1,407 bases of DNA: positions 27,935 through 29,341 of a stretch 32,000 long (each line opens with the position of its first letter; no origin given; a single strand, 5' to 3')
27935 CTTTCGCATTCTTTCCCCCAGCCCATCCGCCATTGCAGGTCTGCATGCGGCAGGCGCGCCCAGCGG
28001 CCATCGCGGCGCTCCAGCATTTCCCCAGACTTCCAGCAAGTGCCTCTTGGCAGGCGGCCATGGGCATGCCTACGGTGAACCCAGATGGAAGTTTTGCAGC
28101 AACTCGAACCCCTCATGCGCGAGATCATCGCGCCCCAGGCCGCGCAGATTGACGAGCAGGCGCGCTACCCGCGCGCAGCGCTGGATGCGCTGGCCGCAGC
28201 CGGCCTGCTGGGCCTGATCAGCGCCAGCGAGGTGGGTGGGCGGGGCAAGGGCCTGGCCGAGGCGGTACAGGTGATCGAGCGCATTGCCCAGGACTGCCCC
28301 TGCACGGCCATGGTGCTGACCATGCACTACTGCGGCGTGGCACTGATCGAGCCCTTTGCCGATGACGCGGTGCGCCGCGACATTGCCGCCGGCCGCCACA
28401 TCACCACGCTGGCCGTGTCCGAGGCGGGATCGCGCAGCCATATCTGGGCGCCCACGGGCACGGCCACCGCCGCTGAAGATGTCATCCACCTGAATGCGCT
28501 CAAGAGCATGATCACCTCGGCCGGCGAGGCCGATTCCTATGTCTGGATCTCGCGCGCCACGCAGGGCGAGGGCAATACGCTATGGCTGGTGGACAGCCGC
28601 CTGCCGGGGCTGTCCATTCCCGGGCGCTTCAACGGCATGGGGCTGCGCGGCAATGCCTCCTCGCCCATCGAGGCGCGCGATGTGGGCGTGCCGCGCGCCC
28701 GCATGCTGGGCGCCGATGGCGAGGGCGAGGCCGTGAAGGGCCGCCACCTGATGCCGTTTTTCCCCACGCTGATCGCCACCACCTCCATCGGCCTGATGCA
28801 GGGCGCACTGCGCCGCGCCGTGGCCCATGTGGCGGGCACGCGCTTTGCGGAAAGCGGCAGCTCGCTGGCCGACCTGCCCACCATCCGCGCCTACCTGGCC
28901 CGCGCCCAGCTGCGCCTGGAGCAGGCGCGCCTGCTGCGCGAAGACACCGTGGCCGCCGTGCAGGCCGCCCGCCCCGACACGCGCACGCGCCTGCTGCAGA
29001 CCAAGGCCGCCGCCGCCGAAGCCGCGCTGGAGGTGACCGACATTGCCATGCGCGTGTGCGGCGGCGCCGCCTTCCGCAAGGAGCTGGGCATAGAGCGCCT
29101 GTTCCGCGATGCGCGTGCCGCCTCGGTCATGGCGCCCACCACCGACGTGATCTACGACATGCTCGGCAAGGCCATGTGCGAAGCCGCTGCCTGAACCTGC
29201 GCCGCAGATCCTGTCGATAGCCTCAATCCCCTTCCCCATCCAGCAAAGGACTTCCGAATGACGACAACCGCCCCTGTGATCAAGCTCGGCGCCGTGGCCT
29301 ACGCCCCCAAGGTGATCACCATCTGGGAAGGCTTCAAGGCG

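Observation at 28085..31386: Uncharacterised three-gene putative oxygenase operon: ACAD-fold flavoprotein + leaderless PhnD-like protein + TusA-like/diiron fusion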

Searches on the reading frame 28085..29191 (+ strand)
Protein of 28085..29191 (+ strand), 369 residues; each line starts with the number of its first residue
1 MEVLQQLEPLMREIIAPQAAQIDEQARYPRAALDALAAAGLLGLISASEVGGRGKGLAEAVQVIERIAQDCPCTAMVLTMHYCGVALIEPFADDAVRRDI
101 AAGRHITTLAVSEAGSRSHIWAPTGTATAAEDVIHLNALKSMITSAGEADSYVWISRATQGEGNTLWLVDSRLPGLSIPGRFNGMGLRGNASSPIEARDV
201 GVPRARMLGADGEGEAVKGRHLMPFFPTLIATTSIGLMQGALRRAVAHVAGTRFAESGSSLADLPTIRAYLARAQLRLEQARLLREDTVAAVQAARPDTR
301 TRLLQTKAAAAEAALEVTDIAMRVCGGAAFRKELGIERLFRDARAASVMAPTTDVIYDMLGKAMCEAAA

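Call 3: search_protein_families(library=pfam, proteins=[window:28085-29191:+], max_evalue=0.1)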
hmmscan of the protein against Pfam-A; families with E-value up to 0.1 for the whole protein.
window:28085-29191:+ (369 aa): 5 families
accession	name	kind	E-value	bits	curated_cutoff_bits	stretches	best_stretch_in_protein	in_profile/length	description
PF00441.29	Acyl-CoA_dh_1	-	9.8e-20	71.7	22.4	1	229-364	17-149/150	Acyl-CoA dehydrogenase, C-terminal domain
PF02771.21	Acyl-CoA_dh_N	-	1.6e-13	51.4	22.9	1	7-98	11-103/113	Acyl-CoA dehydrogenase, N-terminal domain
PF08028.16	Acyl-CoA_dh_2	-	1.3e-11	45.3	22.7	1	230-347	3-127/134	Acyl-CoA dehydrogenase, C-terminal domain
PF02770.24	Acyl-CoA_dh_M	-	9.6e-11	42.2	33.3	1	109-200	2-97/97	Acyl-CoA dehydrogenase, middle domain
PF22924.1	ACOX_C_alpha1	-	0.068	13.4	27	0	295-357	99-161/169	Acyl-CoA oxidase, C-alpha1 domain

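Call 4: search_protein_families(library=ncbifam, proteins=[window:28085-29191:+], max_evalue=0.1)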
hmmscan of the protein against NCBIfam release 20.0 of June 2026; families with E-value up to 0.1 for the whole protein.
window:28085-29191:+ (369 aa): 17 families
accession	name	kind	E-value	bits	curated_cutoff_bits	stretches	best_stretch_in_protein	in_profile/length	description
NF049984.1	Rv1679_FadE16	equivalog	4e-103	345.5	600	1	6-365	4-366/371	Rv1679 family acyl-CoA dehydrogenase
NF042972.1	AcrlCoAredClosAcrC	equivalog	5.8e-40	137.1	640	1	11-355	20-367/378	acryloyl-CoA reductase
NF042439.1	SulpropCoADesulf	equivalog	1.4e-32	112.9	600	1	10-363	7-369/379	3-sulfinopropanoyl-CoA desulfinase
NF043006.1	CyhCrbnylCoADH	equivalog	1.2e-31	110.1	650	1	9-349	17-360/380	cyclohexane-1-carbonyl-CoA dehydrogenase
NF053553.1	prodigi_MBC_PigA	equivalog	5.9e-25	88.2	500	1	5-364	14-379/381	prodigiosin MBC biosynthesis dehydrogenase PigA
NF008997.0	PRK12341.1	equivalog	6e-23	81.5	537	1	12-363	22-375/382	acyl-CoA dehydrogenase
NF045652.1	ProlPCPDhRedW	equivalog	7.6e-23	80.9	650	1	14-363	19-372/376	L-prolyl-[peptidyl-carrier protein] dehydrogenase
NF045552.1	GlutCoADH_Des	equivalog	3.3e-22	79.2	470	1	10-350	19-365/387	glutaryl-CoA dehydrogenase Acd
NF045629.1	monooxsub_HsaA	equivalog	9.8e-20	70.6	450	1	6-351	3-359/383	3-hydroxy-9,10-secoandrosta-1,3,5(10)-triene-9,17-dione monooxygenase oxygenase subunit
TIGR04022.1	sulfur_SfnB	equivalog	1e-19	70.7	430.9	1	14-349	20-365/391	SfnB family sulfur acquisition oxidoreductase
NF002885.1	PRK03354.1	equivalog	5e-19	68.6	540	1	20-361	30-370/378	crotonobetainyl-CoA dehydrogenase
NF058590.1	AcCoDHFadEBacil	equivalog_domain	4.3e-16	58.6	600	1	11-352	36-398/586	acyl-CoA dehydrogenase FadE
TIGR03207.1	cyc_hxne_CoA_dh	equivalog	8.9e-11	41.1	575.35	1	10-356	15-363/372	cyclohexanecarboxyl-CoA dehydrogenase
NF043015.1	DibenthMonoxDszC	equivalog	4.7e-10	38.8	850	1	34-358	48-398/415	dibenzothiophene monooxygenase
NF052270.1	Staph_DH_FadE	equivalog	6e-06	25.2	600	1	109-363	142-392/400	acyl-CoA dehydrogenase FadE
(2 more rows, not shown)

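Call 10: search_solved_structures(query=window:28085-29191:+, max_evalue=1e-10)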
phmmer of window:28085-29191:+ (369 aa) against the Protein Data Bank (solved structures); distinct sequences matched with E-value up to 1e-10: 59.
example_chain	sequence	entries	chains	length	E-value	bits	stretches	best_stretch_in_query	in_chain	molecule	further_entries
5ol2_C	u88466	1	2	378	1.3e-32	116.6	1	14-356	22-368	Acyl-CoA dehydrogenase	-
7y0a_A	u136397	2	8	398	5.3e-32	114.7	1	7-355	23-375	Short-chain specific acyl-CoA dehydrogenase, mitochondrial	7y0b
8sgs_A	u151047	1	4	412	5.9e-32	114.5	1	7-355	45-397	Short-chain specific acyl-CoA dehydrogenase, mitochondrial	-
2vig_A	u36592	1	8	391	3.1e-31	112.2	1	7-355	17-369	SHORT-CHAIN SPECIFIC ACYL-COA DEHYDROGENASE,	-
7p98_A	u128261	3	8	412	4.6e-31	111.6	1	12-364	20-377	Short-chain acyl-CoA dehydrogenase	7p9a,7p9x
8i4p_A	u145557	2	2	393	4.1e-30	108.5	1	8-355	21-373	Acyl-CoA dehydrogenase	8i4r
7w0j_A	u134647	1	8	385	4.3e-30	108.4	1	8-355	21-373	Acyl-CoA dehydrogenase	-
1jqi_A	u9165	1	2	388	1.8e-29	106.3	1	13-355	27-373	short chain acyl-CoA dehydrogenase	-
3pfd_A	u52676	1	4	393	1.9e-28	103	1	7-363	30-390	Acyl-CoA dehydrogenase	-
9w60_A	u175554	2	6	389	2.1e-28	102.8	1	13-359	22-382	Butyryl CoA dehydrogenase apo protein | Butyryl CoA Dehydrogenase with FAD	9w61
2dvl_A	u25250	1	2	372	4.1e-28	101.9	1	3-355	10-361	Acyl-CoA dehydrogenase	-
2jif_A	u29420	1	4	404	4.9e-26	95.1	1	7-358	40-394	SHORT/BRANCHED CHAIN SPECIFIC ACYL-COA DEHYDROGENASE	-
6fah_C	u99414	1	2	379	1.4e-24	90.3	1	17-355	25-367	Caffeyl-CoA reductase-Etf complex subunit CarC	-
4n5f_A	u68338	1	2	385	1.1e-23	87.3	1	11-355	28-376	Putative acyl-CoA dehydrogenase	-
1rx0_A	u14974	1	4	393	2.1e-23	86.4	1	13-364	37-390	Acyl-CoA dehydrogenase family member 8, mitochondrial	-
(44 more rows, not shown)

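Call 35: search_solved_structures(query=window:28085-29191:+, max_evalue=1e-28, show_alignments=3)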
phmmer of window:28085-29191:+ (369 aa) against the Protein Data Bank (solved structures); distinct sequences matched with E-value up to 1e-28: 8.
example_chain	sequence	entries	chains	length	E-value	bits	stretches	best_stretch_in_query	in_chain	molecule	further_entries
5ol2_C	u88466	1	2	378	1.3e-32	116.6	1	14-356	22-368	Acyl-CoA dehydrogenase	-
7y0a_A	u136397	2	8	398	5.3e-32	114.7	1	7-355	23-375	Short-chain specific acyl-CoA dehydrogenase, mitochondrial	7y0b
8sgs_A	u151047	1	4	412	5.9e-32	114.5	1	7-355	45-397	Short-chain specific acyl-CoA dehydrogenase, mitochondrial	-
2vig_A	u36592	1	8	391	3.1e-31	112.2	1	7-355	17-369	SHORT-CHAIN SPECIFIC ACYL-COA DEHYDROGENASE,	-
7p98_A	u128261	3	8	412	4.6e-31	111.6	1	12-364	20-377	Short-chain acyl-CoA dehydrogenase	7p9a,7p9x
8i4p_A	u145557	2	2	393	4.1e-30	108.5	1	8-355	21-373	Acyl-CoA dehydrogenase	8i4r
7w0j_A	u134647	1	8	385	4.3e-30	108.4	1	8-355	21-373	Acyl-CoA dehydrogenase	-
1jqi_A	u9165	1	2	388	1.8e-29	106.3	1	13-355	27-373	short chain acyl-CoA dehydrogenase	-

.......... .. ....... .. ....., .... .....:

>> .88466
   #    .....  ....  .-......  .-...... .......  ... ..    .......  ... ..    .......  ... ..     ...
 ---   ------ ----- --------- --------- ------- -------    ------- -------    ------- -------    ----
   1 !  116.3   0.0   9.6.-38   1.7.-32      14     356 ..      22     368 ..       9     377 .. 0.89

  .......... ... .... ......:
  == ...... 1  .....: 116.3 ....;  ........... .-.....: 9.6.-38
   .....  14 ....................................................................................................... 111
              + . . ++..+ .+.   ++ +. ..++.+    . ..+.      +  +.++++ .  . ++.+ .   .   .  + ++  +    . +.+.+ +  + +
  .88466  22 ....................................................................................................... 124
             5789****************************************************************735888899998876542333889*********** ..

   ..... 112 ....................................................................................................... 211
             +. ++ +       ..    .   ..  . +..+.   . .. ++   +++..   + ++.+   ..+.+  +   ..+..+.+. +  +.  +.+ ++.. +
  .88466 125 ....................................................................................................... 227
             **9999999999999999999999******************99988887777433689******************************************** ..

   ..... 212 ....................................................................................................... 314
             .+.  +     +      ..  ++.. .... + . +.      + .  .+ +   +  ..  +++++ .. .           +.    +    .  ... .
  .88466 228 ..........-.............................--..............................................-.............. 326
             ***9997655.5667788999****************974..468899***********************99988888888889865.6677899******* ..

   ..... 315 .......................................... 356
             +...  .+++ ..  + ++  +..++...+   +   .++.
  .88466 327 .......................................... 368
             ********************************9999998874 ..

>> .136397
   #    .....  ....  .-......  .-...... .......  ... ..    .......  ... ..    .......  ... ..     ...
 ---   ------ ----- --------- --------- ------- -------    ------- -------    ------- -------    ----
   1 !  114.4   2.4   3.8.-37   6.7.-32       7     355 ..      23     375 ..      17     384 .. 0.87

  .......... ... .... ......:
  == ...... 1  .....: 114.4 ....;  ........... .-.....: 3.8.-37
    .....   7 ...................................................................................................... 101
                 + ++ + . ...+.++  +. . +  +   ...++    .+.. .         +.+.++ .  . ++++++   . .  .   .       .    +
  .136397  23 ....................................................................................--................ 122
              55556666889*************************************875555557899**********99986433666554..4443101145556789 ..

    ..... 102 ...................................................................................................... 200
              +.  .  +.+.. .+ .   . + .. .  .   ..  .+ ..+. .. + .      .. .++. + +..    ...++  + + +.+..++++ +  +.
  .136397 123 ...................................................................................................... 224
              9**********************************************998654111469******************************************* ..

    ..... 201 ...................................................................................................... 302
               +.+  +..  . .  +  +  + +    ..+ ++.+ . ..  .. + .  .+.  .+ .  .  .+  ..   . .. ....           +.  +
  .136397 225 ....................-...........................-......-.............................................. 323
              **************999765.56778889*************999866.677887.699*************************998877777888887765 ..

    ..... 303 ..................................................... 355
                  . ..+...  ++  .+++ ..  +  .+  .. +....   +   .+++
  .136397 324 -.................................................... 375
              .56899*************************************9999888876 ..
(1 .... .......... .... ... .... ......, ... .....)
